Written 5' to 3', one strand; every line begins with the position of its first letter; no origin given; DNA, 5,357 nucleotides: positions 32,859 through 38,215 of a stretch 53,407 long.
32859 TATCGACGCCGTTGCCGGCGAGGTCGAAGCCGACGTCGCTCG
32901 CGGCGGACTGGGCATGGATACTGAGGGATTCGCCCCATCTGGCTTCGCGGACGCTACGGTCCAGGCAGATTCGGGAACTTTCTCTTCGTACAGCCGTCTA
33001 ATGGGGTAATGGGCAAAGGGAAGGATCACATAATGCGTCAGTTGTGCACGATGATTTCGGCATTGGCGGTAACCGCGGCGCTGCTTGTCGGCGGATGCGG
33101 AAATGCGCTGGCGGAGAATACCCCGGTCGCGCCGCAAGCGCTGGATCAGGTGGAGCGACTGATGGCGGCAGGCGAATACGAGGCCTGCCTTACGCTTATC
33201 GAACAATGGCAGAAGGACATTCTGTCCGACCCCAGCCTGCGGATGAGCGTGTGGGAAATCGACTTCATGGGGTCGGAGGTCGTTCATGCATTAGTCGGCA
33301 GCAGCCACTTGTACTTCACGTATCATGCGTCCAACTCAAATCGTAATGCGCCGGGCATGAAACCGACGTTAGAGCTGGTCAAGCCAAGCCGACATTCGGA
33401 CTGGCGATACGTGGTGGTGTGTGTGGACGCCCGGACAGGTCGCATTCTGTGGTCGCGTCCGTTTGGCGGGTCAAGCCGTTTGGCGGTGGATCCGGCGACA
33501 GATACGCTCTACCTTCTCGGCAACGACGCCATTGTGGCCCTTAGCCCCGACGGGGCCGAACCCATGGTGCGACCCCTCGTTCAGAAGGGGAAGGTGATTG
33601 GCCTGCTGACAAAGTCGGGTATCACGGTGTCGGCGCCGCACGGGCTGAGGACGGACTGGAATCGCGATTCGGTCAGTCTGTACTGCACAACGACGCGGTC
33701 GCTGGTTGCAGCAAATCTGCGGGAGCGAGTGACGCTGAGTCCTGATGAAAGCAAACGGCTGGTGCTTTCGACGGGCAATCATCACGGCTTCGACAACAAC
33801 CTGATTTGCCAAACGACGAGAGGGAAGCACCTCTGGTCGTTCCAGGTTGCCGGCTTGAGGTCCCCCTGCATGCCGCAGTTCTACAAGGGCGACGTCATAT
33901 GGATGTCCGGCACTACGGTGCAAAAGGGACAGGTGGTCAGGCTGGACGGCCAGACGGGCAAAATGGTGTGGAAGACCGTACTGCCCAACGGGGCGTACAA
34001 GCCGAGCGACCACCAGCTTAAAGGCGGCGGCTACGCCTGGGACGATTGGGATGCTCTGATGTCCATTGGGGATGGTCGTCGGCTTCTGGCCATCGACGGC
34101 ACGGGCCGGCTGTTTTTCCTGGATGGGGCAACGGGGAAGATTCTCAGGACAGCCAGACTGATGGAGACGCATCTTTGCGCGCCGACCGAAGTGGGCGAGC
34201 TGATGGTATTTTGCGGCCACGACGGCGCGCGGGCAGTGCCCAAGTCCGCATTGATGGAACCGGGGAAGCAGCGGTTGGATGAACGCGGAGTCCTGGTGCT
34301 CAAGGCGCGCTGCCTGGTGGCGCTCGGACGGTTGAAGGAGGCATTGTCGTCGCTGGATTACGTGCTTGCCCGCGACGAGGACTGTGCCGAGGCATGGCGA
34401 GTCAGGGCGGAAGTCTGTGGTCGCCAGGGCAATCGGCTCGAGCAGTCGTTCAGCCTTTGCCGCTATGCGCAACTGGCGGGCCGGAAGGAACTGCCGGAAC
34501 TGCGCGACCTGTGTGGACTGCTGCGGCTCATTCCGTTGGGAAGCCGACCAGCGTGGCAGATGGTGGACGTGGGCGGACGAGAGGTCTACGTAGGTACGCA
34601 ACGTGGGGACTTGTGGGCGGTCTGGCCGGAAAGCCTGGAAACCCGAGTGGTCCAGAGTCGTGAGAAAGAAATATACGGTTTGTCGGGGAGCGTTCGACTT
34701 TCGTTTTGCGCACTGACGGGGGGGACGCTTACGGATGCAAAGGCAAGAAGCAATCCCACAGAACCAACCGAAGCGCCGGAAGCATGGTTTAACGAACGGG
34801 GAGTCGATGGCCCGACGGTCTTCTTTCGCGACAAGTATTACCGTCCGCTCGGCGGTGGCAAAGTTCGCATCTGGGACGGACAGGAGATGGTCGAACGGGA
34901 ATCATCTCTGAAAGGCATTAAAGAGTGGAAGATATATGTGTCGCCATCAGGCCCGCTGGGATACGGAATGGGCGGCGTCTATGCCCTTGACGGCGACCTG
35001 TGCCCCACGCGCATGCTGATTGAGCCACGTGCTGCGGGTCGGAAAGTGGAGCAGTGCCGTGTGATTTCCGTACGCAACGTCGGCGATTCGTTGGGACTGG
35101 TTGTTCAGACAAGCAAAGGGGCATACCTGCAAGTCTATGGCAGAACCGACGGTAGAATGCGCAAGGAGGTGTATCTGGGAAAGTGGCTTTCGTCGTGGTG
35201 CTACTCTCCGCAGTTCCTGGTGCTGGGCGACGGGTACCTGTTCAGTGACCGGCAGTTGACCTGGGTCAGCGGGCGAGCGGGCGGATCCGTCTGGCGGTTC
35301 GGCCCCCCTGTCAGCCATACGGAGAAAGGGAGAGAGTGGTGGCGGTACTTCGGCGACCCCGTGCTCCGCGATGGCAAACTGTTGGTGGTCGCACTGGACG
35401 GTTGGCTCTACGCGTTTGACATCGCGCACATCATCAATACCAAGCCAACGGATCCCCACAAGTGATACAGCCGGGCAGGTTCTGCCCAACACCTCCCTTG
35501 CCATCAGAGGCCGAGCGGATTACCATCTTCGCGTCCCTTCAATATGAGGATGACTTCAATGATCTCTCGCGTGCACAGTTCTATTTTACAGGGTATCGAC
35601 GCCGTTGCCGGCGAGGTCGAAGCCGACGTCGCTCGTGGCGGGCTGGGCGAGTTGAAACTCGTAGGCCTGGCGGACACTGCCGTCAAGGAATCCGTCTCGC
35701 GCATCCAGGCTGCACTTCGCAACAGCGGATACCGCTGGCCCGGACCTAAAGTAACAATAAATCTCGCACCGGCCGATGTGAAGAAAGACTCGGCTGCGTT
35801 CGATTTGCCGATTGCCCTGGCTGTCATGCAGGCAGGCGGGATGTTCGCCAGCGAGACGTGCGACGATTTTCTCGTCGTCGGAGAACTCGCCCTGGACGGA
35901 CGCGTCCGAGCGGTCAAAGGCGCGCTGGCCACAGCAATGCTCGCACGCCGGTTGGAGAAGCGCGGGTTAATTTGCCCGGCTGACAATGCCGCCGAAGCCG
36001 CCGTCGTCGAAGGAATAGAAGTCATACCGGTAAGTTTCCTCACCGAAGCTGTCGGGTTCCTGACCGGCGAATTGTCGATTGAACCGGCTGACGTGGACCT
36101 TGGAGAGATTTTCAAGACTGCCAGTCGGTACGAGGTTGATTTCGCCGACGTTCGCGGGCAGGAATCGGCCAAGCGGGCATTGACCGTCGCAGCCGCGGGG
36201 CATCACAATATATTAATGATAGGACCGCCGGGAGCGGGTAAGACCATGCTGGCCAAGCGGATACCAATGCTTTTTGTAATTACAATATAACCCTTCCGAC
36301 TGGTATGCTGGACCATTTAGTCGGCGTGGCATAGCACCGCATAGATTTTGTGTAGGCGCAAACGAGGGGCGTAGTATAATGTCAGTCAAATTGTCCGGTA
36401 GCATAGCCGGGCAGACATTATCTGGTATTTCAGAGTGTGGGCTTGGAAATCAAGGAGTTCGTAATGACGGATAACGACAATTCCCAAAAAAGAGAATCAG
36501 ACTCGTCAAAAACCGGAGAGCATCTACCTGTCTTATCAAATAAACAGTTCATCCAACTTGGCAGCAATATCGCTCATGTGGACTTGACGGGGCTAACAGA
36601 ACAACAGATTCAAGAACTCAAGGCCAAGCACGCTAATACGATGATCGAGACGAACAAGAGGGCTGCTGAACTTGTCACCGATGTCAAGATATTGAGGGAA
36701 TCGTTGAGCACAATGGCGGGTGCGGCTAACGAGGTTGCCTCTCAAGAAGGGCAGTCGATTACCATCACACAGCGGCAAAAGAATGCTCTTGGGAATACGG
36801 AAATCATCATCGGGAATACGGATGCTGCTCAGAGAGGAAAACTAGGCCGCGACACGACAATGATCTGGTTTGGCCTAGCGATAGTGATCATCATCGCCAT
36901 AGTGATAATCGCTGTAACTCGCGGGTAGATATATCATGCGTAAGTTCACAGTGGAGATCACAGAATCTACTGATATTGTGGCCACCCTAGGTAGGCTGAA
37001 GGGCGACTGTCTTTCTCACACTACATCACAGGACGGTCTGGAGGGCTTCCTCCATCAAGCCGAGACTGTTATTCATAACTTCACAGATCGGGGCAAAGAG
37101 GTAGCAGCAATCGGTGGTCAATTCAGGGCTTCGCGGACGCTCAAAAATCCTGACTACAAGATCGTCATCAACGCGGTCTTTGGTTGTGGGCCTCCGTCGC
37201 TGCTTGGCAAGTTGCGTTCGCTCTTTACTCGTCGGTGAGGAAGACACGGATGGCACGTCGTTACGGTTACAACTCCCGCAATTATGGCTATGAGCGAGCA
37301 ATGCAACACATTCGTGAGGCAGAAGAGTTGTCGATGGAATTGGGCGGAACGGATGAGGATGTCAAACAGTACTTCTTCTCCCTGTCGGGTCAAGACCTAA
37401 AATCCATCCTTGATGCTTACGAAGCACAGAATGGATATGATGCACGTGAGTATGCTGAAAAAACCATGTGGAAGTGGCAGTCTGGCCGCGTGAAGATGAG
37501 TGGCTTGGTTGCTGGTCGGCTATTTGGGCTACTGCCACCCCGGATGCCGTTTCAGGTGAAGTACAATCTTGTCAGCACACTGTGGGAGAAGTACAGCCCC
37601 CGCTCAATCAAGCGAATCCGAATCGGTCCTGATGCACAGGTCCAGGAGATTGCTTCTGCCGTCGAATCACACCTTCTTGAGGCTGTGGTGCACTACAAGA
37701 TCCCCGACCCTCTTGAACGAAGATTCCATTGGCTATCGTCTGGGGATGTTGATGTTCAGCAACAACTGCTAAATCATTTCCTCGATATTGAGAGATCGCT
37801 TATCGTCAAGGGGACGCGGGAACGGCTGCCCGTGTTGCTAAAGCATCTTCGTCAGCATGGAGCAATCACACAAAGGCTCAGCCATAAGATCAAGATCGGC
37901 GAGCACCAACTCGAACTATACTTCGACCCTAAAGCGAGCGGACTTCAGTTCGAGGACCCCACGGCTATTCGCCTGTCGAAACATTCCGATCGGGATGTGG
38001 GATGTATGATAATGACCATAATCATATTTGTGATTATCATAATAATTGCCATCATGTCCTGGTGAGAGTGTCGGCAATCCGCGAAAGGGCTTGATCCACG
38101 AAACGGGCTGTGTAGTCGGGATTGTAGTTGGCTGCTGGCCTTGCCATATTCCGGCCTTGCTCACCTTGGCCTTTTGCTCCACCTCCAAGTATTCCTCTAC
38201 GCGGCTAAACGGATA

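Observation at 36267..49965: comM split exactly after Walker A by a 13.7-kb island with a large serine recombinase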

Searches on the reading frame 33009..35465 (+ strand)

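Call 38: search_protein_families(library=pfam, proteins=[window:33009-35465:+], max_evalue=0.01)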
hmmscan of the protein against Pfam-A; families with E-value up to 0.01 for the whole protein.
window:33009-35465:+ (818 aa): 5 families
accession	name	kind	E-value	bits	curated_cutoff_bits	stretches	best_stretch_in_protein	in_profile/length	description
PF13360.13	PQQ_2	-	1.6e-13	51.3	27.6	2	306-402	2-79/233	Outer membrane protein assembly factor BamB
PF01011.28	PQQ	-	0.00022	20.5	26.7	0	304-379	64-137/595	Glucose/ethanol/alcohol dehydrogenase, beta-propeller domain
PF13432.12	TPR_16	-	0.00029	21.7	32.7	1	432-475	3-46/65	Tetratricopeptide repeat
PF14559.12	TPR_19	-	0.00066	20.4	25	1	428-468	27-67/68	Tetratricopeptide repeat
PF23727.1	Beta-prop_FAM234A_B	-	0.0019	17.2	26.4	0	239-334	247-340/467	FAM234A/B beta-propeller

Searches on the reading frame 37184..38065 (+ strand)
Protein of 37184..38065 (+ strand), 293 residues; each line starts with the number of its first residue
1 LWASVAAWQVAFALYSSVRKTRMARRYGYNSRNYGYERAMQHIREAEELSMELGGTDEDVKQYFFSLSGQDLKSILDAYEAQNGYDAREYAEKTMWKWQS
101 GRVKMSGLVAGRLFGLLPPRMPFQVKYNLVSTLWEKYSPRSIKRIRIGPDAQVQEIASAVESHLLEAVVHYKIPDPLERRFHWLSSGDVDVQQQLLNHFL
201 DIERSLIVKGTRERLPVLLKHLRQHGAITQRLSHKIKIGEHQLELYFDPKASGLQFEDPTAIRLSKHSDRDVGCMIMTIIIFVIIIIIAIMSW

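Call 9: search_protein_families(library=pfam, proteins=[window:37184-38065:+], max_evalue=0.01)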
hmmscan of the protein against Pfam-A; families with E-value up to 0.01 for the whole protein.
window:37184-38065:+ (293 aa): 0 families

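Call 12: search_protein_families(library=phrogs, proteins=[window:37184-38065:+], max_evalue=0.01)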
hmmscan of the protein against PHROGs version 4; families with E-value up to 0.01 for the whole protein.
window:37184-38065:+ (293 aa): 0 families

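Call 18: find_encoding_contigs(protein=window:37250-38065:+, flank=10000, max_places=10)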
Protein window:37250-38065:+ (271 aa): 2 contigs read that carry it; 1 place shown.
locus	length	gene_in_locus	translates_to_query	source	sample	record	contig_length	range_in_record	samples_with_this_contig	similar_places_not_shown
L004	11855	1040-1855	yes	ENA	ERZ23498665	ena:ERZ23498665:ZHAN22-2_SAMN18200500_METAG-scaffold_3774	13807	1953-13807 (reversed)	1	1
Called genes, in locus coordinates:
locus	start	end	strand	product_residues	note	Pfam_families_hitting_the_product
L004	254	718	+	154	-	-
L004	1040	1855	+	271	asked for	-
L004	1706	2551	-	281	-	PF00565:SNase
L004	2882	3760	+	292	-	PF02163:Peptidase_M50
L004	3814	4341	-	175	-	PF14550:Peptidase_S78_2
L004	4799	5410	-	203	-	PF00239:Resolvase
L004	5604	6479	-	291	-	-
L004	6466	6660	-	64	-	-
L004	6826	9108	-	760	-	PF09250:Prim-Pol, PF08706:D5_N, PF19263:DUF5906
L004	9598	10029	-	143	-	-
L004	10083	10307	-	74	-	-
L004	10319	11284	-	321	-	-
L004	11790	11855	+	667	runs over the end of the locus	PF00239:Resolvase, PF07508:Recombinase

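Call 37: search_protein_families(library=padloc, proteins=[window:37250-38065:+], max_evalue=0.01)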
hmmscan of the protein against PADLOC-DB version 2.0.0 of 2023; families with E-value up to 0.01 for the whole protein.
window:37250-38065:+ (271 aa): 0 families
